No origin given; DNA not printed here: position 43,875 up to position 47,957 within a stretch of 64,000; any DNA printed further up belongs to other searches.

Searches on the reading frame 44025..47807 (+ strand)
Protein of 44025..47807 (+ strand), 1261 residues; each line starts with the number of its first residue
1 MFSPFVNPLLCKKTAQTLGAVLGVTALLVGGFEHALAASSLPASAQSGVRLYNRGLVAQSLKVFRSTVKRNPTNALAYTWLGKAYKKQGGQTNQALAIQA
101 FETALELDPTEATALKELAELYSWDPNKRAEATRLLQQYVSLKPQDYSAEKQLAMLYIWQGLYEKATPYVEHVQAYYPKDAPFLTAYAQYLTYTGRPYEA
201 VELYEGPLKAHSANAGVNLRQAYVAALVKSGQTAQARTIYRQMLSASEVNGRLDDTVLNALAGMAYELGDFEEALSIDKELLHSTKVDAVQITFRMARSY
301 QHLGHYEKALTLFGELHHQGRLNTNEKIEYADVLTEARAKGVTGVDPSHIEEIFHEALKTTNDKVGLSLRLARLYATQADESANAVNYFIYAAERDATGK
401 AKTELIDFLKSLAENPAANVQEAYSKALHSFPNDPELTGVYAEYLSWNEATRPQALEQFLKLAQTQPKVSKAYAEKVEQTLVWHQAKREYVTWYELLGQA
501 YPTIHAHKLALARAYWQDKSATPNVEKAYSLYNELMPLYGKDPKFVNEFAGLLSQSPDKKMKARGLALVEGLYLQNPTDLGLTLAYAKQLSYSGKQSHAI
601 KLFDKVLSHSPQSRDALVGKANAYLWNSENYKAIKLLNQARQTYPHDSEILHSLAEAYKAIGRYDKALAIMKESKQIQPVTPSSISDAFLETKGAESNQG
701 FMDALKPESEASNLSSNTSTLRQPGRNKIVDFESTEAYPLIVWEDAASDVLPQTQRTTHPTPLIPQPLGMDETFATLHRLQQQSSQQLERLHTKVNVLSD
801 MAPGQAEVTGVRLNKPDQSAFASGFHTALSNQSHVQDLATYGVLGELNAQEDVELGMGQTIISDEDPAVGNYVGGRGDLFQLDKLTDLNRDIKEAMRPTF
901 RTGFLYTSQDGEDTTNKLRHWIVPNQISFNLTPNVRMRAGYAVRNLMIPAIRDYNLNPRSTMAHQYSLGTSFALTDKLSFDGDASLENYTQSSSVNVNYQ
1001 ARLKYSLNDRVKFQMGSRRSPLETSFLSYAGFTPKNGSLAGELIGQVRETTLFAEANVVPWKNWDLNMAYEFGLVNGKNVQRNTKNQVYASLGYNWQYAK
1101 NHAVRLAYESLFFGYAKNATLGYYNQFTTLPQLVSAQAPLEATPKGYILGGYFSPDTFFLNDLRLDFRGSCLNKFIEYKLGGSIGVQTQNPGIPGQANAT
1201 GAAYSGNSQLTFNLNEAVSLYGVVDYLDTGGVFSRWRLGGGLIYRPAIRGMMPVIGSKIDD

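Call 37: search_protein_families(library=pfam, proteins=[window:44025-47807:+], max_evalue=0.001)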
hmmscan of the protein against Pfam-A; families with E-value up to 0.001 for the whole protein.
window:44025-47807:+ (1261 aa): 22 families
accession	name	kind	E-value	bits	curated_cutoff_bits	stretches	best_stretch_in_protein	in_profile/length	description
PF14559.12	TPR_19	-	1.1e-28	99.8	25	2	632-676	9-53/68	Tetratricopeptide repeat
PF13428.12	TPR_14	-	1.4e-22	78.3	23.5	0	615-656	2-43/44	Tetratricopeptide repeat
PF23914.1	TPR_CcmH_CycH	-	1e-18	68.1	42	1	65-182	40-156/158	Cytochrome c-type biogenesis protein H TPR domain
PF07719.23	TPR_2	-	5.3e-16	57.8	27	0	649-679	2-32/34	Tetratricopeptide repeat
PF13431.12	TPR_17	-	2.6e-15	55.8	24.4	1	64-96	2-33/34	Tetratricopeptide repeat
PF12895.13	ANAPC3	-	1.9e-13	51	27.2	1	596-673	5-81/82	Anaphase-promoting complex, cyclosome, subunit 3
PF13424.12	TPR_12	-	2.7e-12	47.2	30.1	1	616-676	5-73/77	Tetratricopeptide repeat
PF05420.17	BCSC_C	-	1.3e-11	44.8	23.5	1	998-1120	95-212/336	Cellulose synthase operon protein C C-terminus (BCSC_C)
PF13432.12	TPR_16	-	3.4e-11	43.8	32.7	0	50-111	6-64/65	Tetratricopeptide repeat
PF00515.34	TPR_1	-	4.7e-10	39.3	27.8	0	75-110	1-33/34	Tetratricopeptide repeat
PF13429.12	TPR_15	-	2.8e-08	33.9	26.2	0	45-286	12-245/280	Tetratricopeptide repeat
PF13414.12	TPR_11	-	4.1e-08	33.2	26.8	1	51-89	4-42/42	TPR repeat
PF13174.12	TPR_6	-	4.3e-08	33.7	26.3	0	294-316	4-26/33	Tetratricopeptide repeat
PF14561.12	TPR_20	-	1.6e-07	32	25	0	632-669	6-43/90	Tetratricopeptide repeat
PF13181.12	TPR_8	-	6.6e-07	29.4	25.7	0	649-679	2-32/34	Tetratricopeptide repeat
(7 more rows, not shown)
